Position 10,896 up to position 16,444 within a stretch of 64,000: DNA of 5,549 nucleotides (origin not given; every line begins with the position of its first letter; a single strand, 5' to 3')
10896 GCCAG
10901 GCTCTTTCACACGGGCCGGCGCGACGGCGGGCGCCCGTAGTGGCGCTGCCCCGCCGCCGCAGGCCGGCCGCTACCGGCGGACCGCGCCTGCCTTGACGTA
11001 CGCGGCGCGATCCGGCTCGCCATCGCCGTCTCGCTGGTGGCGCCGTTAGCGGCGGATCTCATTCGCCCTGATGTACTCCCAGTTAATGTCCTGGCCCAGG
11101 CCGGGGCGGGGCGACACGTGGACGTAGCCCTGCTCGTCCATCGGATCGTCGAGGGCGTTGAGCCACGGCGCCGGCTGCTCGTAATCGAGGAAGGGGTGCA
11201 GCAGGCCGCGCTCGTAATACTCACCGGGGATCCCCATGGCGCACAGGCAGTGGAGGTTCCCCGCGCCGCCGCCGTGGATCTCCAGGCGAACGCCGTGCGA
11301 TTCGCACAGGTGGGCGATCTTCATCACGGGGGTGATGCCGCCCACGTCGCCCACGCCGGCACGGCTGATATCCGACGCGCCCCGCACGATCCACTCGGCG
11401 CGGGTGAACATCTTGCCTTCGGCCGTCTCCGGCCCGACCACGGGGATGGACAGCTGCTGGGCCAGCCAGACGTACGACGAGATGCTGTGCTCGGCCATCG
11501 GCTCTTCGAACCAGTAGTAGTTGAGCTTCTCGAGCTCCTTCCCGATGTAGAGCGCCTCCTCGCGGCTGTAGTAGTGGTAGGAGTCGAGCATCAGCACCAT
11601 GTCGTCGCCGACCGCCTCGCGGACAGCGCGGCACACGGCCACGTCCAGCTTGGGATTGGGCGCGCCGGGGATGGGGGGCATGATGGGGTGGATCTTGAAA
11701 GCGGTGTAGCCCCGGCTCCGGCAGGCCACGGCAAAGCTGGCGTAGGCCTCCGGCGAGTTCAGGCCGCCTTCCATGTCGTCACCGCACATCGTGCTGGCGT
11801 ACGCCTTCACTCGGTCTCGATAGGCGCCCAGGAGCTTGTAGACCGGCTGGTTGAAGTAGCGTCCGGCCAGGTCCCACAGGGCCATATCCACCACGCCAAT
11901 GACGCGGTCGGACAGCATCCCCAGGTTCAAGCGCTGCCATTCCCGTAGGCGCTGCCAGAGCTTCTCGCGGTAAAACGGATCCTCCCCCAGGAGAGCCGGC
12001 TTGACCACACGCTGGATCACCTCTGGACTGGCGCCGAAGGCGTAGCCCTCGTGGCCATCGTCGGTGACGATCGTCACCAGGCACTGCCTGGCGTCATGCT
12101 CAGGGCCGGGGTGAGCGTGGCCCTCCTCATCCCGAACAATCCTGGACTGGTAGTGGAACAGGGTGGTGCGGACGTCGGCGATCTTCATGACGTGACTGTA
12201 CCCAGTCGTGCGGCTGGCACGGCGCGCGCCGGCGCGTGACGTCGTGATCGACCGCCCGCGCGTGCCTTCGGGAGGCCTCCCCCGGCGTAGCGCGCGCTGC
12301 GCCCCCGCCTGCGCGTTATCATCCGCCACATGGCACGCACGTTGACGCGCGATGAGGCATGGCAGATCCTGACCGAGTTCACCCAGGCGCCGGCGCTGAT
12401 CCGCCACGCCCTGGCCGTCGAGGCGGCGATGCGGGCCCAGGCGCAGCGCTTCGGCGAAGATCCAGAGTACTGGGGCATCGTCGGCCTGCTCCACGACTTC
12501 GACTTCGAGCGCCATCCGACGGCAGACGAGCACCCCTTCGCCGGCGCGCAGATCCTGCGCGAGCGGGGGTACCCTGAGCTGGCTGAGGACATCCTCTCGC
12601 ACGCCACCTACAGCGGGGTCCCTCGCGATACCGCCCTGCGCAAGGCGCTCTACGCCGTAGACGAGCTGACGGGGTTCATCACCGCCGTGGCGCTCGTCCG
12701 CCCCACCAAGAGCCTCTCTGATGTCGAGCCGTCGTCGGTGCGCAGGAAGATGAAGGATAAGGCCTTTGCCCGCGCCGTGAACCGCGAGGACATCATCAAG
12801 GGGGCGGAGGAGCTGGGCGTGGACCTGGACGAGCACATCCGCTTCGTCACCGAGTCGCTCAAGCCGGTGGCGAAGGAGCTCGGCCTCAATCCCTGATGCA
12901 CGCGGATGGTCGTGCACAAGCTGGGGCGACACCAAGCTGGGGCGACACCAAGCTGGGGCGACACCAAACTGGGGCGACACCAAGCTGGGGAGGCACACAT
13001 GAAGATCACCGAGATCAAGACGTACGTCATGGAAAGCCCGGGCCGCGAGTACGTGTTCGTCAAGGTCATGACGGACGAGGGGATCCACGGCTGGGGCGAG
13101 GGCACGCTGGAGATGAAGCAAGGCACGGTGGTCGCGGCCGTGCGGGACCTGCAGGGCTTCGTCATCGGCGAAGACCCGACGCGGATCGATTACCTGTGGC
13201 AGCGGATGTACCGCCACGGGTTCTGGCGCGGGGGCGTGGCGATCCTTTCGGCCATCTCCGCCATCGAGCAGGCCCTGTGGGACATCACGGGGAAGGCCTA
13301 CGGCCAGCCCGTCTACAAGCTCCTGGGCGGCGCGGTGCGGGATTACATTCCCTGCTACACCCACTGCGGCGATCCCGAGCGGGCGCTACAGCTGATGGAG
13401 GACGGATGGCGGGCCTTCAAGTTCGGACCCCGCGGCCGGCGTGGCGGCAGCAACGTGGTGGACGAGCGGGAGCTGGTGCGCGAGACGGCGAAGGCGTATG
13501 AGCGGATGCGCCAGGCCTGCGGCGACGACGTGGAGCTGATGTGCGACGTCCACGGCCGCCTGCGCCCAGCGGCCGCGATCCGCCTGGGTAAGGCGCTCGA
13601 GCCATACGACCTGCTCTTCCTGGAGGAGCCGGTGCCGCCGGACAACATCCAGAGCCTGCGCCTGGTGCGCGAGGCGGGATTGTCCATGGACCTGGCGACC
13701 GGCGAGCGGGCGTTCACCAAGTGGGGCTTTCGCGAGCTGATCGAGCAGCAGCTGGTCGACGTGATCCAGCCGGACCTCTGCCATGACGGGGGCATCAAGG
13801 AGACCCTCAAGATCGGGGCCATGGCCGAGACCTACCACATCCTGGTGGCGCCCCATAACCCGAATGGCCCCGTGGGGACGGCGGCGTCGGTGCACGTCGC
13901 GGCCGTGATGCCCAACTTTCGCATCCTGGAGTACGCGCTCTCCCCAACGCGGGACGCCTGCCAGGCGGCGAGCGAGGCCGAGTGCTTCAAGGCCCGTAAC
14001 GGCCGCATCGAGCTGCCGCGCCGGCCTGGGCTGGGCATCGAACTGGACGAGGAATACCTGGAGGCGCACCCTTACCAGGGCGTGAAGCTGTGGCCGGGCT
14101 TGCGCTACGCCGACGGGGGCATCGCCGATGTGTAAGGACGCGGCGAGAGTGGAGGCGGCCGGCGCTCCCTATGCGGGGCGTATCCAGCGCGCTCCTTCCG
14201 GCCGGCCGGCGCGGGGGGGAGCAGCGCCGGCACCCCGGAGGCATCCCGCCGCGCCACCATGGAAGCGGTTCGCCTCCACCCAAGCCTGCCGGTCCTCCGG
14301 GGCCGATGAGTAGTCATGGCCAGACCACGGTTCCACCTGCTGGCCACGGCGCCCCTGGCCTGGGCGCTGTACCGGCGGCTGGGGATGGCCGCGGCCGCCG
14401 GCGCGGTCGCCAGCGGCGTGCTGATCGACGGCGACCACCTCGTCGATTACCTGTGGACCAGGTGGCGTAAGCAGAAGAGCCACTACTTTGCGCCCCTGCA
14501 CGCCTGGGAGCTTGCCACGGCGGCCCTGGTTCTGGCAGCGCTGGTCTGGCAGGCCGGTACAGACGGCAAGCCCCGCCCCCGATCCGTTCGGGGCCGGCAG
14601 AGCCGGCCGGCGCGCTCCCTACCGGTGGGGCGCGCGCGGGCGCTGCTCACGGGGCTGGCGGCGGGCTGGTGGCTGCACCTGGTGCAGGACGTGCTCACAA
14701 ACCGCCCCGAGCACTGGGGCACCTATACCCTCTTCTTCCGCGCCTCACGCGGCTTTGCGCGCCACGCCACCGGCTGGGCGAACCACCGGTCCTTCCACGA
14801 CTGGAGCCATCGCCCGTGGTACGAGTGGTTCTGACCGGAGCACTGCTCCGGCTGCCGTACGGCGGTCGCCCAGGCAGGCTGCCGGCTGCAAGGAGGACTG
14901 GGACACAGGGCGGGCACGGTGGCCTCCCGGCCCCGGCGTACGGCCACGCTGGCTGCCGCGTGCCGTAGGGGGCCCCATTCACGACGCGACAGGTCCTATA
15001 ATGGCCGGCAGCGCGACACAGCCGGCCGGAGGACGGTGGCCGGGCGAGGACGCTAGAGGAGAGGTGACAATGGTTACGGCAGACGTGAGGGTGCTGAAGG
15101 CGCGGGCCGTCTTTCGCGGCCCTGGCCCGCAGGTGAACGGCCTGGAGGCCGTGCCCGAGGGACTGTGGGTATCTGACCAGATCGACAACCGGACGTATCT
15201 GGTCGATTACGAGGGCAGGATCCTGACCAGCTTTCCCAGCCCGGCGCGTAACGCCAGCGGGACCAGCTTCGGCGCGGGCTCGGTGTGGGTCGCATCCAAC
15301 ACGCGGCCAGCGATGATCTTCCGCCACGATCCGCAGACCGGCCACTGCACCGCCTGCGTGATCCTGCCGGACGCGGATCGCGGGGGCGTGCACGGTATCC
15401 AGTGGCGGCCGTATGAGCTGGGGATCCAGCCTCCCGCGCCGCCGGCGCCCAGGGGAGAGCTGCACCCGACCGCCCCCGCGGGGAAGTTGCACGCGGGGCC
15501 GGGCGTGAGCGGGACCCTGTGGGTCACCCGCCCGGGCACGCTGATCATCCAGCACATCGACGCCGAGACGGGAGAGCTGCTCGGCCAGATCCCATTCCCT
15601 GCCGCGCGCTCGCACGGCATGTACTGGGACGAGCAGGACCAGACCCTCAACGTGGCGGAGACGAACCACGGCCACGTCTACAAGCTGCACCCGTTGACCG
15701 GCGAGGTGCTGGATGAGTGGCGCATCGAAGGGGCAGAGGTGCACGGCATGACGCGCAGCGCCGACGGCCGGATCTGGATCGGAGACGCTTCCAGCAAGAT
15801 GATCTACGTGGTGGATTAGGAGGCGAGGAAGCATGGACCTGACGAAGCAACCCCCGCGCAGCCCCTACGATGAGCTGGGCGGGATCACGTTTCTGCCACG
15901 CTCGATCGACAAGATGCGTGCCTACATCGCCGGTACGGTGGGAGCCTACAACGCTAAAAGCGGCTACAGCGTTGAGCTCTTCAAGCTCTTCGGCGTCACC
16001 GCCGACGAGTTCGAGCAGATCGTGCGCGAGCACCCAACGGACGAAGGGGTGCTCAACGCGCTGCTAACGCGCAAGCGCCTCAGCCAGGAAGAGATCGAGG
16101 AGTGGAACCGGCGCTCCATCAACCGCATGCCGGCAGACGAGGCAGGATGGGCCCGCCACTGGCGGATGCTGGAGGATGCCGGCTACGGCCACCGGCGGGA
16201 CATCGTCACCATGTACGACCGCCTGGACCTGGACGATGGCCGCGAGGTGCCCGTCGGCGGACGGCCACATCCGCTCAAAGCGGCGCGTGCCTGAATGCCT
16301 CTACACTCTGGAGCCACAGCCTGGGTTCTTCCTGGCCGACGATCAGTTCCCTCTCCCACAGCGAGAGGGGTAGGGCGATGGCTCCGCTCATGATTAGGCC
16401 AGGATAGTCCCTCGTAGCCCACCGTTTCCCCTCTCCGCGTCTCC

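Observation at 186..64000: Seven family-1 ABC substrate-binding protein genes and not a single ABC permease or ATPase gene in 64 kb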

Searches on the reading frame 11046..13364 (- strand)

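Call 6: search_protein_families(library=pfam, proteins=[window:11046-13364:-], max_evalue=0.01)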
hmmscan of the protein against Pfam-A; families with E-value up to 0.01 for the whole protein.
window:11046-13364:- (772 aa): 2 families
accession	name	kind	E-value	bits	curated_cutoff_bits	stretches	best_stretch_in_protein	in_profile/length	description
PF13378.12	MR_MLE_C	-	1.9e-45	155.7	29.4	1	544-763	5-218/219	Enolase C-terminal domain-like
PF02746.21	MR_MLE_N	-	4.6e-08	33.7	22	1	423-513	24-117/117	Mandelate racemase / muconate lactonizing enzyme, N-terminal domain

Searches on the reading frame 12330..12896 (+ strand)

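Call 7: search_protein_families(library=pfam, proteins=[window:12330-12896:+], max_evalue=0.01)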
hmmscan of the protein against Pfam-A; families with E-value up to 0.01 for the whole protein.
window:12330-12896:+ (188 aa): 1 family
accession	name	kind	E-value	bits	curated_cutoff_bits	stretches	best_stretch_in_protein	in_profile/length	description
PF01966.28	HD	-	2.7e-07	31.3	22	1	24-94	2-87/116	HD domain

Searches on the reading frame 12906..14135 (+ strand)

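Call 7: search_protein_families(library=pfam, proteins=[window:12906-14135:+], max_evalue=0.01)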
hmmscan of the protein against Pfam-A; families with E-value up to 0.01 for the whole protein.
window:12906-14135:+ (409 aa): 2 families
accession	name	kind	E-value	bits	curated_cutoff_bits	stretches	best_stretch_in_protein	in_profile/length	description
PF13378.12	MR_MLE_C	-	2.8e-65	220.5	29.4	1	158-383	4-218/219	Enolase C-terminal domain-like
PF02746.21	MR_MLE_N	-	3.6e-23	82.4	22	1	47-141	26-117/117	Mandelate racemase / muconate lactonizing enzyme, N-terminal domain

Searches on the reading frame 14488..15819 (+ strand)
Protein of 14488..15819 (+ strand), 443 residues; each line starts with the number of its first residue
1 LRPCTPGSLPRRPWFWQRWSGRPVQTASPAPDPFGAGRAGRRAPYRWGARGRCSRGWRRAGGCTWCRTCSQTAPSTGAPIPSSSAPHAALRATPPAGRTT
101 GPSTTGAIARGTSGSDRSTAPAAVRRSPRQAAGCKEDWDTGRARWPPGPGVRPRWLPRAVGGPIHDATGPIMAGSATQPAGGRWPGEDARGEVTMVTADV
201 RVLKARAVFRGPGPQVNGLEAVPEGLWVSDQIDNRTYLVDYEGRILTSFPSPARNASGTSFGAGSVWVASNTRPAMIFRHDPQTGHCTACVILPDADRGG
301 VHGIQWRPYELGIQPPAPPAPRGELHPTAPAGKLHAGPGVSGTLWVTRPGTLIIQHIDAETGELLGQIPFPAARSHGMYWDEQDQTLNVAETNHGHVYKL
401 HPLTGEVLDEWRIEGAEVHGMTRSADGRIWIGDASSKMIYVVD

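Call 60: search_protein_families(library=pfam, proteins=[window:14488-15819:+], max_evalue=0.01)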
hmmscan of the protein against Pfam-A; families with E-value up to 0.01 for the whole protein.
window:14488-15819:+ (443 aa): 2 families
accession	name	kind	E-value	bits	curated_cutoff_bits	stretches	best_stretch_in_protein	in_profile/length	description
PF08450.18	SGL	-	0.0016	18.5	26.3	0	341-373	194-225/246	SMP-30/Gluconolactonase/LRE-like region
PF16819.11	DUF5074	-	0.0069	15.9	27.2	0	375-441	145-210/353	Domain of unknown function (DUF5074)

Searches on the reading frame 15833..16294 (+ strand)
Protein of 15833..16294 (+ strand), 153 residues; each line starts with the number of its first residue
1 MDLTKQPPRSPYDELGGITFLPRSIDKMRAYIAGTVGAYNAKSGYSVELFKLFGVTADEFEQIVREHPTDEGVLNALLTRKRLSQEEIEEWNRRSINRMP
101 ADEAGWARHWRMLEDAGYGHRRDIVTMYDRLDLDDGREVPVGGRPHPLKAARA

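Call 7: search_protein_families(library=pfam, proteins=[window:15833-16294:+], max_evalue=0.01)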
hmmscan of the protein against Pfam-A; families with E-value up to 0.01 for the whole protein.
window:15833-16294:+ (153 aa): 1 family
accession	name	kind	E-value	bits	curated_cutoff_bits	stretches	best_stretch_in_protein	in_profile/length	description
PF16798.10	DUF5069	-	9.4e-31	107.2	27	1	5-137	1-133/133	Domain of unknown function (DUF5069)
